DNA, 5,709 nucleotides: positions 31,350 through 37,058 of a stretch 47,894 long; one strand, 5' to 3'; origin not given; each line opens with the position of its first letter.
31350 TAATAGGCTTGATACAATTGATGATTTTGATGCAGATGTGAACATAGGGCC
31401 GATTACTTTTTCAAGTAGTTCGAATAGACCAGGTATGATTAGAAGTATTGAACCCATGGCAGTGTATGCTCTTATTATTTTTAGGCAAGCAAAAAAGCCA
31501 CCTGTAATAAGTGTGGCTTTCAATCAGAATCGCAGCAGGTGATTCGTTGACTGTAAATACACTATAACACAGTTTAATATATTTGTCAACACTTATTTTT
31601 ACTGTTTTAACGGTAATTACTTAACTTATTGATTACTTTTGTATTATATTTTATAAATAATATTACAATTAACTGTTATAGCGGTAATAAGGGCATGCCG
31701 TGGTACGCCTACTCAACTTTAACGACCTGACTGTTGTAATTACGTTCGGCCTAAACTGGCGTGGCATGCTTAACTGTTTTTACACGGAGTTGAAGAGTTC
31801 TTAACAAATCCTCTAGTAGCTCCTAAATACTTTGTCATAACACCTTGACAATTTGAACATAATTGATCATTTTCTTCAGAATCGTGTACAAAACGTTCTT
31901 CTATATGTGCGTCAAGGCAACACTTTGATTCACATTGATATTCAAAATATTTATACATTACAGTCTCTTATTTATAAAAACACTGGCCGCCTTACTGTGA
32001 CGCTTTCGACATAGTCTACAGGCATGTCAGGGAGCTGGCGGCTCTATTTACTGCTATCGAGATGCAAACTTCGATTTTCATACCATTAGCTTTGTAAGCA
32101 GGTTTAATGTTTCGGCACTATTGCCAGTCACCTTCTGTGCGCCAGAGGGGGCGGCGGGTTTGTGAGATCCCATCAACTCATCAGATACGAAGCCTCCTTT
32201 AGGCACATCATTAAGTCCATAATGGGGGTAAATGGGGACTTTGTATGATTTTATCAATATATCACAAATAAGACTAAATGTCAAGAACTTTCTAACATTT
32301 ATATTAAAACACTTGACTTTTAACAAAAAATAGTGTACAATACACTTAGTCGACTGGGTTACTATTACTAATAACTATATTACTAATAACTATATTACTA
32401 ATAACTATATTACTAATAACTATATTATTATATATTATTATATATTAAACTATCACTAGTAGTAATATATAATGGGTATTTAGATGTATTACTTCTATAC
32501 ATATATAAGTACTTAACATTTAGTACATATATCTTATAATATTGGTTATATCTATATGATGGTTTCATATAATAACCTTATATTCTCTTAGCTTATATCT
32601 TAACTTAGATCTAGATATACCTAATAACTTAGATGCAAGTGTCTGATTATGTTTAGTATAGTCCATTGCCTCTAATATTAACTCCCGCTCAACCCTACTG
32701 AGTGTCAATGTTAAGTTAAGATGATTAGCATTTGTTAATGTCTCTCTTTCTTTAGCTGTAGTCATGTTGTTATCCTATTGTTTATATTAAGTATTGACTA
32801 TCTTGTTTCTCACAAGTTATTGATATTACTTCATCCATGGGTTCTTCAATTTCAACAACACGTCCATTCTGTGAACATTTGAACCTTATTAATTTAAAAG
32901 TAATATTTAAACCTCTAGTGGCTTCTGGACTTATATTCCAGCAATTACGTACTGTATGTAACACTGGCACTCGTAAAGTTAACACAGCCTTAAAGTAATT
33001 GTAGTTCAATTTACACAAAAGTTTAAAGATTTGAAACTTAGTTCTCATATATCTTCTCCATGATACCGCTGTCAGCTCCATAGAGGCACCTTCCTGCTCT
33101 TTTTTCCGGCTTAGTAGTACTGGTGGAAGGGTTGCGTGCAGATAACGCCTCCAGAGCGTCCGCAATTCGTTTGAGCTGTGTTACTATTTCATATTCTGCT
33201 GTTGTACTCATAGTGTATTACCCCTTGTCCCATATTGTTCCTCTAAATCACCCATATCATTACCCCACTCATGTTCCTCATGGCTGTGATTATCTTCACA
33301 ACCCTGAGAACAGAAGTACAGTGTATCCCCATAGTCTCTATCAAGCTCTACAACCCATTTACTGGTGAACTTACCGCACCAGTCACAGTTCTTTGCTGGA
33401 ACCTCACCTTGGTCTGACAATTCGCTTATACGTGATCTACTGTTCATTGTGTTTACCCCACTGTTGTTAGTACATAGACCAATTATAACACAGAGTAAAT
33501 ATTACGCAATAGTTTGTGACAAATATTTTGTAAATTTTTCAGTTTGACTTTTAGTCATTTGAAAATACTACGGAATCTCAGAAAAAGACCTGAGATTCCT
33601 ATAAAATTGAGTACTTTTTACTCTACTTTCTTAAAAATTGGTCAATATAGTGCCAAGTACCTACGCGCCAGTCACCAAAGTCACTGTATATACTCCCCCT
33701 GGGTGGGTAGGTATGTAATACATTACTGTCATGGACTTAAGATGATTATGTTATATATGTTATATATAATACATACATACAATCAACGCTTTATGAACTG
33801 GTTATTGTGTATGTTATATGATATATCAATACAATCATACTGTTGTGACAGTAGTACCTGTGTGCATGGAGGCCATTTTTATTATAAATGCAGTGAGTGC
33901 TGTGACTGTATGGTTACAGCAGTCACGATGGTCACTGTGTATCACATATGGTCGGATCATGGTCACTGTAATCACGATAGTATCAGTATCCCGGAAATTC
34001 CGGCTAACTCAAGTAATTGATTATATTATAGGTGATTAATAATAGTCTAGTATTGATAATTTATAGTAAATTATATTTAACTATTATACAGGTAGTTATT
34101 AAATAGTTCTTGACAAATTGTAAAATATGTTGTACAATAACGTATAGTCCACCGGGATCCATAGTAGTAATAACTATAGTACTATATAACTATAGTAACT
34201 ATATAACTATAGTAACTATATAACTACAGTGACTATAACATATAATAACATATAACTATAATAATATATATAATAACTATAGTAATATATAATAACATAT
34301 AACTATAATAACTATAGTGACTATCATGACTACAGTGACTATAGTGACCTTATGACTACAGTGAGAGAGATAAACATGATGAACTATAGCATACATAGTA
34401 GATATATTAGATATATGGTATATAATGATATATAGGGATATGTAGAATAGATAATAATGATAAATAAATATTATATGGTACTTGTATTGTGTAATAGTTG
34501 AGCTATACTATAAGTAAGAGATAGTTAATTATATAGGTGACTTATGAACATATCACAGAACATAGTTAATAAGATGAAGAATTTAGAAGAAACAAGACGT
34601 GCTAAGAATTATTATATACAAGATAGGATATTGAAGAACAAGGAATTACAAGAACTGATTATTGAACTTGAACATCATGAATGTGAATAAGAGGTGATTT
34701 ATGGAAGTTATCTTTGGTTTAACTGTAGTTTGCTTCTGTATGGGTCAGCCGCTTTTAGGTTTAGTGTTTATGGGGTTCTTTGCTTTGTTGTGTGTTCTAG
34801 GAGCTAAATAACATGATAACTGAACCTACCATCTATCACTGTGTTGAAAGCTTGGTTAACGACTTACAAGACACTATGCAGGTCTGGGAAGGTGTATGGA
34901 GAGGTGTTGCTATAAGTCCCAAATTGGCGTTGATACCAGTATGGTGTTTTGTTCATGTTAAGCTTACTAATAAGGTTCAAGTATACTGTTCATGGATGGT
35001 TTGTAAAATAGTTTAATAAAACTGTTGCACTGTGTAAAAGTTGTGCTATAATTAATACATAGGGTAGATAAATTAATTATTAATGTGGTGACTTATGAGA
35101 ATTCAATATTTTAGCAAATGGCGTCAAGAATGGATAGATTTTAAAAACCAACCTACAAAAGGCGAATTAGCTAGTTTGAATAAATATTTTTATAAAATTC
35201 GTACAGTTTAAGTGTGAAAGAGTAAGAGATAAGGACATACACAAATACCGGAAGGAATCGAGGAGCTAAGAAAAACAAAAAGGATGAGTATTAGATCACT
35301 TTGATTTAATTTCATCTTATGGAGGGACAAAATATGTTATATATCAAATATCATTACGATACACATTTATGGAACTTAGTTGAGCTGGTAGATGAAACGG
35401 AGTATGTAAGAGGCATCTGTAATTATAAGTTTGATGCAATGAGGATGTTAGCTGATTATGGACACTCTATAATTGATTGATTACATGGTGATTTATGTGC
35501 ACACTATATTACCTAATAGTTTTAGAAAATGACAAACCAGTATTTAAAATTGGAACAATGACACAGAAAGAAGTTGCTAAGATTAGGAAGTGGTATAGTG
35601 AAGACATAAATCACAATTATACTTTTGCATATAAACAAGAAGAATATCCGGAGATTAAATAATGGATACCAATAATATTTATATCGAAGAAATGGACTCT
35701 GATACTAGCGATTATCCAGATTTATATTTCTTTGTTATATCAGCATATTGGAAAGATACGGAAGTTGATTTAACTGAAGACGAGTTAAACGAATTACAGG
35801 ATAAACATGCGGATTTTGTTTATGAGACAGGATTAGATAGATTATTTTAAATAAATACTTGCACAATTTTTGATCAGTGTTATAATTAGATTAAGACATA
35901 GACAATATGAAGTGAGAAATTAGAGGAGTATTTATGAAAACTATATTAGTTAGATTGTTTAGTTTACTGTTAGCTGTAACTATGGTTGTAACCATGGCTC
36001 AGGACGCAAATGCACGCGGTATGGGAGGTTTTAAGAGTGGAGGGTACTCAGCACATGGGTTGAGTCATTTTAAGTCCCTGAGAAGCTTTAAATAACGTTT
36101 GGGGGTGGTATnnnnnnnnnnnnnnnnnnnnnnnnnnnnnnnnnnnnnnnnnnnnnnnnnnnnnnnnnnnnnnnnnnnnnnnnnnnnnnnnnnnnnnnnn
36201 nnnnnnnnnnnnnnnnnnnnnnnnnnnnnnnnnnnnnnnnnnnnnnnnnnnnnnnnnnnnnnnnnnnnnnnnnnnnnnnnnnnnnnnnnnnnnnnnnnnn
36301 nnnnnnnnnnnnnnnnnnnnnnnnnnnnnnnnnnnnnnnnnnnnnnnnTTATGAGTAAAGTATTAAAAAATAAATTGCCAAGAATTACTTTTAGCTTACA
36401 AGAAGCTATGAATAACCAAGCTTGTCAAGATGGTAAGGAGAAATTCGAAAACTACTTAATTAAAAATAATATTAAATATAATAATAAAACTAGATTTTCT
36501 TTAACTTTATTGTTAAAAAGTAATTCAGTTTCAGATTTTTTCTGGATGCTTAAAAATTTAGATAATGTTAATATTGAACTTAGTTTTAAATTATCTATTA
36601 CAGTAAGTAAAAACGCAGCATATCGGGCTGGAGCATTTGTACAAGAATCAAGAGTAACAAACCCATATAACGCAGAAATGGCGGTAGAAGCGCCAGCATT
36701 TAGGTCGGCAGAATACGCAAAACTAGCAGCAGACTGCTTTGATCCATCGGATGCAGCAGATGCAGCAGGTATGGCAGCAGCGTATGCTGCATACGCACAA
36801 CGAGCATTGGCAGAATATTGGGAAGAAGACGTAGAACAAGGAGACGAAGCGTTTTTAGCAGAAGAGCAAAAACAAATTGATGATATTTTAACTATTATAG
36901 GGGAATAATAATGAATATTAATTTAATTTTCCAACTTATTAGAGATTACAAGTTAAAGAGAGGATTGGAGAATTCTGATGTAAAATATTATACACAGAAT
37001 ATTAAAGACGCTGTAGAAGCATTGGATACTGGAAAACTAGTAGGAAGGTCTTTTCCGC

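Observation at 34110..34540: Strong early promoter followed by a ~390-nt untranslated leader packed with the palindromic octamer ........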

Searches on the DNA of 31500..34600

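Call 74: search_rna_families(source=window, start=31500, end=34600, threshold=evalue, max_evalue=1)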
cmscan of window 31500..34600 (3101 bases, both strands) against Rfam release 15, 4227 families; matches with E-value up to 1: 1.
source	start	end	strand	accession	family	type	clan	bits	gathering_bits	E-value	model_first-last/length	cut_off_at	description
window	33740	33794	-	RF04292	mir-379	Gene; miRNA;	CL00149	20.5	56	0.4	1-64/64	no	mir-379 microRNA precursor family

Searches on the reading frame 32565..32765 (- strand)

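Call 9: search_protein_families(library=phrogs, proteins=[window:32565-32765:-])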
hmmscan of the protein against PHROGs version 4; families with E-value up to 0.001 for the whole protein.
window:32565-32765:- (66 aa): 2 families
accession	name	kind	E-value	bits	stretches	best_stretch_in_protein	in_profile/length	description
phrog_13024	-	unknown function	1.8e-05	25.4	1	22-65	185-228/233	-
phrog_10100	-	DNA, RNA and nucleotide metabolism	0.00088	20.1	1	22-56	24-58/66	HTH DNA binding protein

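Call 10: search_protein_families(library=pfam, proteins=[window:32565-32765:-], max_evalue=0.01)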
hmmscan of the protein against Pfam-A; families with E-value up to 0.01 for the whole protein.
window:32565-32765:- (66 aa): 1 family
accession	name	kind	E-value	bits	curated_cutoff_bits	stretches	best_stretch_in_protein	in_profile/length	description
PF02954.25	HTH_8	-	7.1e-15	54.9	22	1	22-62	2-42/42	Bacterial regulatory protein, Fis family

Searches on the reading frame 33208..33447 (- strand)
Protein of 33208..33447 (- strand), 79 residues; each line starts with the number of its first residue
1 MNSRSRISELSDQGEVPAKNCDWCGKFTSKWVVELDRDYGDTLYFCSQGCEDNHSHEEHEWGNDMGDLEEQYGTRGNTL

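Call 9: search_protein_families(library=phrogs, proteins=[window:33208-33447:-])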
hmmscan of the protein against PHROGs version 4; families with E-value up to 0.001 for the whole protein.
window:33208-33447:- (79 aa): 0 families

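Call 10: search_protein_families(library=pfam, proteins=[window:33208-33447:-], max_evalue=0.01)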
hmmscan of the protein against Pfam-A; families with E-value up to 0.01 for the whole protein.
window:33208-33447:- (79 aa): 2 families
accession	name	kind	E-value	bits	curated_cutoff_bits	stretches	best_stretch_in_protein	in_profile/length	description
PF06467.20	zf-FCS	-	0.00024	21.3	22.4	1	18-50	4-35/39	MYM-type Zinc finger with FCS sequence motif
PF12251.13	SNAPC3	-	0.0018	18.4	23.8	1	15-59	142-187/199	snRNA-activating protein complex (SNAPc), subunit 3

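Call 70: search_protein_families(library=phrogs, proteins=[window:33208-33447:-], max_evalue=0.01)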
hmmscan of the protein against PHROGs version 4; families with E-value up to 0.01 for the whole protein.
window:33208-33447:- (79 aa): 1 family
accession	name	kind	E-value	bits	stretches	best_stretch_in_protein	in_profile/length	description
phrog_15864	-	unknown function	0.0034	18.7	1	18-60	72-116/121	-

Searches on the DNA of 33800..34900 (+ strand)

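Call 4: search_dna_similar(query=window:33800-34900:+, collection=phages, mode=distant, max_rows=30)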
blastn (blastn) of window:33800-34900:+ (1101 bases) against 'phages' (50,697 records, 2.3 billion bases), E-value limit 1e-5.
No match.

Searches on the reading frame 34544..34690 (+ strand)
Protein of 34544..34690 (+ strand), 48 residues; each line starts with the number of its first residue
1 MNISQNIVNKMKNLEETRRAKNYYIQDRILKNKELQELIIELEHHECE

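Call 46: search_protein_families(library=pfam, proteins=[window:34544-34690:+], max_evalue=0.1)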
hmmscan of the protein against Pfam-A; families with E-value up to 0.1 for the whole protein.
window:34544-34690:+ (48 aa): 3 families
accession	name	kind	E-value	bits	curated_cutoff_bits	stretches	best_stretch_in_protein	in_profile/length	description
PF20701.3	HetE-N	-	0.026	15.2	25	1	3-45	41-83/102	Het-E N-terminal domain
PF13605.11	DUF4141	-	0.035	13.9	30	1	2-17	27-42/53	Domain of unknown function (DUF4141)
PF01245.26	Ribosomal_L19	-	0.052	13.9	22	1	11-37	84-110/111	Ribosomal protein L19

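Call 70: search_protein_families(library=phrogs, proteins=[window:34544-34690:+], max_evalue=0.01)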
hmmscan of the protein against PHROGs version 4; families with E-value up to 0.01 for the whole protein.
window:34544-34690:+ (48 aa): 0 families

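Call 78: search_solved_structures(query=window:34544-34690:+, max_evalue=10)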
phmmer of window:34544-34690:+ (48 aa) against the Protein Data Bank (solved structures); distinct sequences matched with E-value up to 10: 4.
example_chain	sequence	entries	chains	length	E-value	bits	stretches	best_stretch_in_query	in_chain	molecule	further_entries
4az9_A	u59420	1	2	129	0.82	13.4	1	12-41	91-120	SORTING NEXIN-24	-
3kje_A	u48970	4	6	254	0.94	13.2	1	6-43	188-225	CO dehydrogenase/acetyl-CoA synthase complex, accessory protein CooC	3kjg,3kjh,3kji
6lss_7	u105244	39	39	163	1.2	12.9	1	7-38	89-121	Probable ribosome biogenesis protein RLP24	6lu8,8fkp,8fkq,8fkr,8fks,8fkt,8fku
6r2g_A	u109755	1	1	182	3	11.7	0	6-45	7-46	Single-chain protein mimetics of the N-terminal heptad-repeat region of gp41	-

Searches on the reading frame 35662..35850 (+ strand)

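Call 46: search_protein_families(library=pfam, proteins=[window:35662-35850:+], max_evalue=0.1)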
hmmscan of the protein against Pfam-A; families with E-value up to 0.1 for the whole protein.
window:35662-35850:+ (62 aa): 1 family
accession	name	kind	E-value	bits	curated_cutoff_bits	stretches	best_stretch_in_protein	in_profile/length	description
PF23979.1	DUF7304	-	0.095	13.1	27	0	21-48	33-60/72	Domain of unknown function (DUF7304)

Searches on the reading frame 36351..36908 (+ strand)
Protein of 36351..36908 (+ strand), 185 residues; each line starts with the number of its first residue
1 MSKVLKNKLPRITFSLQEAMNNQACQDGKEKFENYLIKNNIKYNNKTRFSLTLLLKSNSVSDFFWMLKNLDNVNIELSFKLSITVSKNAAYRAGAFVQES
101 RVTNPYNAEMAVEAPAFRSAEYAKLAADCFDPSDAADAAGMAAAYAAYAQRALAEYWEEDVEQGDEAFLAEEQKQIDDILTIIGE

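Call 9: search_protein_families(library=phrogs, proteins=[window:36351-36908:+])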
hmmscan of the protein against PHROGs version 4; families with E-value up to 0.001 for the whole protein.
window:36351-36908:+ (185 aa): 1 family
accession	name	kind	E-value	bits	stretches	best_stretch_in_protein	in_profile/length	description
phrog_8942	-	unknown function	0.00077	19.8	1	36-168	161-292/370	-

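Call 10: search_protein_families(library=pfam, proteins=[window:36351-36908:+], max_evalue=0.01)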
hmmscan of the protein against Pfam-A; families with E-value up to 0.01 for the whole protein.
window:36351-36908:+ (185 aa): 0 families

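Call 70: search_protein_families(library=phrogs, proteins=[window:36351-36908:+], max_evalue=0.01)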
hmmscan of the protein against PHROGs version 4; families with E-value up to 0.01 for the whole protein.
window:36351-36908:+ (185 aa): 1 family
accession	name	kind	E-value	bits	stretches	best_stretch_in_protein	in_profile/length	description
phrog_8942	-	unknown function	0.00077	19.8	1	36-168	161-292/370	-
